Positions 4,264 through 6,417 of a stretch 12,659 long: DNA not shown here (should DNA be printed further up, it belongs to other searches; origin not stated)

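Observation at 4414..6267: Soluble KAP-family NTPase with an uncharacterised C-terminal domain, a candidate defence or conflict ATPase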

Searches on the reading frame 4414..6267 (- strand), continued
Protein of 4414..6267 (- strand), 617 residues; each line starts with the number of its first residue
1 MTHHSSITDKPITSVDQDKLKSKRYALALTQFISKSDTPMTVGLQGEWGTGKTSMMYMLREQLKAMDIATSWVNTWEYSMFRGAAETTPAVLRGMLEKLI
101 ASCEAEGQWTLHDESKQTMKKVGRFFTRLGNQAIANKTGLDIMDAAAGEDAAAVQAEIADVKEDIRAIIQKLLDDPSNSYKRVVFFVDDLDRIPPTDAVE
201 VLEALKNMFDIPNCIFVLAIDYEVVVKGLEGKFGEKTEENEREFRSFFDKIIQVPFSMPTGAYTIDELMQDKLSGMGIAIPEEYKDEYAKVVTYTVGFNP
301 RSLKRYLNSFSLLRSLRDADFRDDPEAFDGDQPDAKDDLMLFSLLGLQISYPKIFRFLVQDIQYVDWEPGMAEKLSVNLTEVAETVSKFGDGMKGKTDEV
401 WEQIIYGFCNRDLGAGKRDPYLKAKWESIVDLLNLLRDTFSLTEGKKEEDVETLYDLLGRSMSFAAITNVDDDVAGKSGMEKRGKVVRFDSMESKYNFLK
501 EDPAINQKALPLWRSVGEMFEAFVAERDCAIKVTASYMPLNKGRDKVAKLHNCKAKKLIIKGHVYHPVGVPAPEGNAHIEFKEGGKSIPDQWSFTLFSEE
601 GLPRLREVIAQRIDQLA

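Call 15: find_encoding_contigs(protein=P0005, flank=8000, max_places=4)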
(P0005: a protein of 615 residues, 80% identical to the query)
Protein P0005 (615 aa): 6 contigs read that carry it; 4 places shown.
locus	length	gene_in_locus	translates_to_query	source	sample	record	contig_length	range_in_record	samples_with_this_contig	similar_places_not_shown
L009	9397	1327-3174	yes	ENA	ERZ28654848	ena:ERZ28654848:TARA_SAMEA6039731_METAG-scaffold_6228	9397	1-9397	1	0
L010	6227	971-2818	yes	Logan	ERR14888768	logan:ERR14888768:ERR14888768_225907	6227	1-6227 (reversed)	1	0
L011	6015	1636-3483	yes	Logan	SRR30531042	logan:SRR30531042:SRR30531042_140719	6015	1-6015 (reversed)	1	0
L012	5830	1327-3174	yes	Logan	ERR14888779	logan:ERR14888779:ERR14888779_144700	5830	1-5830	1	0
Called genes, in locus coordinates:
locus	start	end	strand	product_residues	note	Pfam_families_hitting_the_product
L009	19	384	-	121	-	-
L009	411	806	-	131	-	-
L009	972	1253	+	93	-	-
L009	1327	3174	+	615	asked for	PF07693:KAP_NTPase, PF13191:AAA_16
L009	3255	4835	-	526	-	-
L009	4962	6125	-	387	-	PF21598:PvuRts1I-like_N, PF18491:SRA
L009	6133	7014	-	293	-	-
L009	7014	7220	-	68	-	-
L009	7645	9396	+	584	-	?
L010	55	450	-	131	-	-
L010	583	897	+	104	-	-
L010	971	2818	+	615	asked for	PF07693:KAP_NTPase, PF13191:AAA_16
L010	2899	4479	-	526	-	-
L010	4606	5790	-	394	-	PF21598:PvuRts1I-like_N, PF18491:SRA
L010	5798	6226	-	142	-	?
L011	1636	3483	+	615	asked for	PF07693:KAP_NTPase, PF13191:AAA_16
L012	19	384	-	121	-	-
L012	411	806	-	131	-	-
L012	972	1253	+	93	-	-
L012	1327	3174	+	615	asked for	PF07693:KAP_NTPase, PF13191:AAA_16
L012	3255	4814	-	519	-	-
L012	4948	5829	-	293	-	?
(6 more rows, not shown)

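Call 18: find_related_loci(query=A1, collection=genome_contigs, flank=8000)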
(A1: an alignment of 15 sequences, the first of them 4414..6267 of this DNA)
Query A1 (617 aa) in genome_contigs; peptide patterns used: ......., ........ (x = any residue, [..] = any of these).
130 stretches matched a pattern; 96 encode a relative of the query (tblastn E <= 1e-3); the best 80 are kept; 78 distinct loci.
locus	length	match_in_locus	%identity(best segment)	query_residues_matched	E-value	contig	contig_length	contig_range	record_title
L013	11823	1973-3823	87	1-617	0e+0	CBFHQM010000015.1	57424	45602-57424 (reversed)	MAG: uncultured Flavobacteriales bacterium isolate Co_bin_103_strict genome assembly, contig: Co_bin_103_strict_c15, who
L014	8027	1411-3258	87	1-616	0e+0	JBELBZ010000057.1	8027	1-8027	MAG: Crocinitomicaceae bacterium isolate REMEI007_ass_metaspades_bin.14 NODE_11571_length_8027_cov_4.887481, whole genom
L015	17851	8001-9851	86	1-617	0e+0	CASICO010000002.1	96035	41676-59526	MAG: uncultured Flavobacteriales bacterium isolate FRAM_WSC20_S8_BML_bin_71_1 genome assembly, contig: FRAM_WSC20_S8_BML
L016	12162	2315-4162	60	1-617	0e+0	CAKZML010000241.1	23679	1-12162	MAG TPA_asm: uncultured Chromatiales bacterium isolate SRR5468194_bin.36_CONCOCT_v1.1_MAG genome assembly, contig: ERZ77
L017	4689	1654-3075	69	5-481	0e+0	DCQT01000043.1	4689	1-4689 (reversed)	MAG TPA_asm: Bacteriovoracaceae bacterium UBA1511 UBA1511_contig_5206, whole genome shotgun sequence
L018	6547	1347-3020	58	3-566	0e+0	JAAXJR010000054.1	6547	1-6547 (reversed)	MAG: Flavobacteriales bacterium isolate SW42617_bin_7 NODE_2213_length_6547_cov_113.174214, whole genome shotgun sequenc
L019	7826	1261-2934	56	3-566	0e+0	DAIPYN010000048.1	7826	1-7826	MAG TPA_asm: Flavobacteriaceae bacterium isolate CTOTU5924 NODE_1376_length_7826_cov_9.061768, whole genome shotgun sequ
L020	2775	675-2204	57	5-518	0e+0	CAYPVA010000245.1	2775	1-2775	MAG TPA_asm: uncultured Lishizhenia sp. isolate SRP278252_co1_427 genome assembly, contig: NODE_80102_length_2775_cov_4.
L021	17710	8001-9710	52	2-575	0e+0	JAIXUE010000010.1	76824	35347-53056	MAG: Cryomorphaceae bacterium isolate D1_MAG_00008 pond_D1_MAG_00008_000000000013, whole genome shotgun sequence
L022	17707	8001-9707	50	1-573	0e+0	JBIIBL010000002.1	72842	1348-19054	MAG: Crocinitomicaceae bacterium isolate ME2000-06-20pf_3300042868_group1_bin224 Rohwer_bin717_scaffold_185_c1, whole ge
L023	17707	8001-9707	50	1-573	0e+0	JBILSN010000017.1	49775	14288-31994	MAG: Crocinitomicaceae bacterium isolate ME2018-06-28_3300042559_group8_bin87 Rohwer_bin798_scaffold_116_c1, whole genom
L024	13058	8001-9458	56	1-502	0e+0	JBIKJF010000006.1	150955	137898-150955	MAG: Flavobacterium sp. isolate ME2014-06-19_3300042502_group5_bin110 Rohwer_bin880_scaffold_47_c1, whole genome shotgun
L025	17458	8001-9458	56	1-502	0e+0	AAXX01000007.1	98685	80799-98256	Flavobacteria bacterium BAL38 1101699887716, whole genome shotgun sequence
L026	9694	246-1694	56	4-502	0e+0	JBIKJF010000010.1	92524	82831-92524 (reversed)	MAG: Flavobacterium sp. isolate ME2014-06-19_3300042502_group5_bin110 Rohwer_bin880_scaffold_118_c1, whole genome shotgu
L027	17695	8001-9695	50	1-575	0e+0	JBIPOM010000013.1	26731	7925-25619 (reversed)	MAG: Flavobacterium sp. isolate ME2014-06-18_3300034117_group5_bin140 Rohwer_bin879_scaffold_719_c1, whole genome shotgu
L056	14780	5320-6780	53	6-516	2e-162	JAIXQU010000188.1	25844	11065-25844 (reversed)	MAG: Cytophagaceae bacterium isolate C4_MAG_00041 pond_C4_MAG_00041_000000000076, whole genome shotgun sequence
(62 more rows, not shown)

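Call 62: search_protein_families(library=pfam, proteins=[L015:4280-6547:-, L009:7645-9396:+, L009:3255-4835:-, L004:5220-6944:+, L002:11897-13183:+], max_evalue=0.01)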
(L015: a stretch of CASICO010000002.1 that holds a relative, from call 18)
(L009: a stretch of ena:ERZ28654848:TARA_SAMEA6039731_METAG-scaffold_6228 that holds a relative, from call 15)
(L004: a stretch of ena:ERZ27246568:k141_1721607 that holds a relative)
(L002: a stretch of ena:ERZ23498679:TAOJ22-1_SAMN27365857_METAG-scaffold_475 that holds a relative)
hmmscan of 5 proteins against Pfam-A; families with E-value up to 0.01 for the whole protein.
L015:4280-6547:- (755 aa): 3 families
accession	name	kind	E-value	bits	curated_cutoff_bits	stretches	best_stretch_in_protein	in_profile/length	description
PF00586.29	AIRS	-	3.6e-54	182.4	24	2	86-199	2-111/112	AIR synthase related protein, N-terminal domain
PF02769.27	AIRS_C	-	3.8e-54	183.5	23.1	2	212-364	1-152/156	AIR synthase related protein, C-terminal domain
PF18072.6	FGAR-AT_linker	-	7.9e-15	55.5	26.6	1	20-63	4-50/50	Formylglycinamide ribonucleotide amidotransferase linker domain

L009:7645-9396:+ (584 aa): 1 family
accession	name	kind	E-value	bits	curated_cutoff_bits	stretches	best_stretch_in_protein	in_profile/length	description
PF11074.14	DUF2779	-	5e-23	82.2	23.3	1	396-545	2-126/126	Domain of unknown function(DUF2779)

L009:3255-4835:- (526 aa): 0 families

L004:5220-6944:+ (574 aa): 0 families

L002:11897-13183:+ (428 aa): 1 family
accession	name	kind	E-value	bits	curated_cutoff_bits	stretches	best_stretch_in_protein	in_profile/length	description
PF04403.18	PqiA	-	6.2e-05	23.4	23.8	1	286-375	32-121/156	Paraquat-inducible protein A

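Call 63: find_related_loci(query=L015:4280-6547:-, collection=metagenome_contigs, flank=10000)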
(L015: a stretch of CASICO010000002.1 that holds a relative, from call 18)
Query L015:4280-6547:- (755 aa) in metagenome_contigs; peptide patterns used: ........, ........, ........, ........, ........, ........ (x = any residue, [..] = any of these).
600 stretches matched a pattern (row limit reached: there are more); 589 encode a relative of the query (tblastn E <= 1e-3); the best 80 are kept; 80 distinct loci.
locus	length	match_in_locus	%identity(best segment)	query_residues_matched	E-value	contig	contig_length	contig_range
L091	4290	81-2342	96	2-755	0e+0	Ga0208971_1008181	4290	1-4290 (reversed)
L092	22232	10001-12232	73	12-755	0e+0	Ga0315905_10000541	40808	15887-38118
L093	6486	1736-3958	72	13-753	0e+0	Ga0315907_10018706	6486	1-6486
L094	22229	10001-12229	72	13-755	0e+0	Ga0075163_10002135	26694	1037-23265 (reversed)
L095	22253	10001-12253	73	5-755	0e+0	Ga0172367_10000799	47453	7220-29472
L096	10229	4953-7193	71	9-755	0e+0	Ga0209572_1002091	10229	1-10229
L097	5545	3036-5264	72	13-749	0e+0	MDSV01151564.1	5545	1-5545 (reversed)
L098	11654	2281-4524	71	8-755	0e+0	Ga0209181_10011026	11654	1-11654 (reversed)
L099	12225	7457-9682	73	10-749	0e+0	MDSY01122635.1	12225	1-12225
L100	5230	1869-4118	71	6-755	0e+0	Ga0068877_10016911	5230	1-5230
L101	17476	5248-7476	70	13-755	0e+0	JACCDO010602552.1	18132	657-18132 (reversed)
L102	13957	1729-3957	70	13-755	0e+0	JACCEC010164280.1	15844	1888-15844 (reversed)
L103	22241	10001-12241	71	9-755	0e+0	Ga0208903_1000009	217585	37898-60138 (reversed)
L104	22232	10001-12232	73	8-749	0e+0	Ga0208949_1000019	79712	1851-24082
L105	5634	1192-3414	71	12-746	0e+0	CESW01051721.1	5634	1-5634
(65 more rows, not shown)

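Call 68: find_related_loci(query=A1, collection=viral_contigs, flank=10000)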
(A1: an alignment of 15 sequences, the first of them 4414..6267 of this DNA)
Query A1 (617 aa) in viral_contigs; peptide patterns used: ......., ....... (x = any residue, [..] = any of these).
26 stretches matched a pattern, but none encodes a relative of the query by tblastn (E <= 1e-3).

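Call 73: search_protein_families(library=padloc, proteins=[L009:7645-9396:+], max_evalue=0.01)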
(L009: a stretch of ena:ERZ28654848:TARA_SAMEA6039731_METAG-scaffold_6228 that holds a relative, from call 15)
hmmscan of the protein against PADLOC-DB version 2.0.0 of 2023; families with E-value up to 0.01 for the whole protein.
L009:7645-9396:+ (584 aa): 0 families

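Call 89: search_solved_structures(query=A1, max_evalue=0.01)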
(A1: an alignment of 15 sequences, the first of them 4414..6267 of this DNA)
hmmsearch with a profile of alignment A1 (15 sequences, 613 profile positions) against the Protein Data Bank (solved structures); distinct sequences matched with E-value up to 0.01: 0.

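Call 92: search_dna_similar(query=window:4414-6267:-, collection=plasmids, mode=protein, max_rows=12)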
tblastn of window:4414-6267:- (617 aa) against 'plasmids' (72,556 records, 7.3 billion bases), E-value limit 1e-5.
Records with a match: 93; places in all: 94; records where one place covers at least 80% of the query: 0.
Best place of each record, by identity: <60% 93.
By first word of the organism name: Bacillus 24; Klebsiella 14; Ralstonia 7; Cronobacter 4; Xanthomonas 3; Rhodococcus 3; Enterobacter 3; Streptomyces 2; Trichormus 2; Haloterrigena 2; and 27 more.
By predicted mobility (MOB-suite, as given by PLSDB): non-mobilizable 55; conjugative 25; mobilizable 13.
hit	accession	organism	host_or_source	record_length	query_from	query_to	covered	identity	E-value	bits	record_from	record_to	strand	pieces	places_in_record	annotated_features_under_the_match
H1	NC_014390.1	Butyrivibrio proteoclasticus B316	-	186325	17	360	56%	30.5%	3e-37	156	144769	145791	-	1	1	P-loop NTPase fold protein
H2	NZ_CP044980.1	Bacillus thuringiensis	whole organism,soil sample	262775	7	356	57%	27.7%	4e-16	90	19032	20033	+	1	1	KAP family NTPase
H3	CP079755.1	Klebsiella grimontii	cell culture,urine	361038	7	356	57%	26.9%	2e-16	91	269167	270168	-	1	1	none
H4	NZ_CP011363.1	Salimicrobium jeotgali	-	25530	9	358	57%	25.7%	1e-18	98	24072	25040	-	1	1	KAP family NTPase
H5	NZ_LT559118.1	Nonomuraea gerenzanensis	-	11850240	40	383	56%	25.6%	3e-20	103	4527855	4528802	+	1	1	none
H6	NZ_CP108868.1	Streptomyces sp. NBC_00829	-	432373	7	361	58%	24.5%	9e-15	86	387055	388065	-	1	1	none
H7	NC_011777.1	Bacillus cereus AH820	-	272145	5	361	58%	24.1%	2e-6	59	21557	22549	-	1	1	P-loop NTPase fold protein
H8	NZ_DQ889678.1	Bacillus cereus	-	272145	5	361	58%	24.1%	2e-6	59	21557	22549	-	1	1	P-loop NTPase fold protein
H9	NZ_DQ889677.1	Bacillus cereus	-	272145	5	361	58%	24.1%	2e-6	59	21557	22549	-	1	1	P-loop NTPase fold protein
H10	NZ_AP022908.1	Bacillus cereus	-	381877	5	361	58%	24.1%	2e-7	62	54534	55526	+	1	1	P-loop NTPase fold protein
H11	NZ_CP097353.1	Bacillus cereus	pure culture,oil contaminated soil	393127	5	361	58%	24.1%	2e-7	62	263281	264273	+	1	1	P-loop NTPase fold protein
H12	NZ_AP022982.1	Bacillus cereus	-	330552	5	361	58%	24.1%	2e-7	62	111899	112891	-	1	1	P-loop NTPase fold protein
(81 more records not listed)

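Call 93: search_dna_similar(query=window:4414-6267:-, collection=phages, mode=protein, max_rows=12)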
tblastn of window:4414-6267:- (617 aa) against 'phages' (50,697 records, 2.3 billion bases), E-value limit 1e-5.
Records with a match: 3; places in all: 3; records where one place covers at least 80% of the query: 0.
Best place of each record, by identity: <60% 3.
By first word of the organism name: Bacteriophage 2; Salmonella 1.
By host as written in the record: Helicobacter sp. 1; - 1; Homo sapiens 1.
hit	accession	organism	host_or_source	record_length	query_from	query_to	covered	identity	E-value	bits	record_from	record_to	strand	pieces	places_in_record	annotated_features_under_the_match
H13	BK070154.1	Bacteriophage sp.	Helicobacter sp.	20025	13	255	39%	24.8%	5e-10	69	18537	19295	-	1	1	hypothetical protein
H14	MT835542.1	Bacteriophage sp.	human fecal samples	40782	9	259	41%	23.8%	3e-11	73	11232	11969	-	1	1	record has no annotation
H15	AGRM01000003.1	Salmonella enterica subsp. houtenae str. ATCC BAA-1581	Homo sapiens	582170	38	307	44%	20.6%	4e-7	60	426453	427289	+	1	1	P-loop domain protein, KAP family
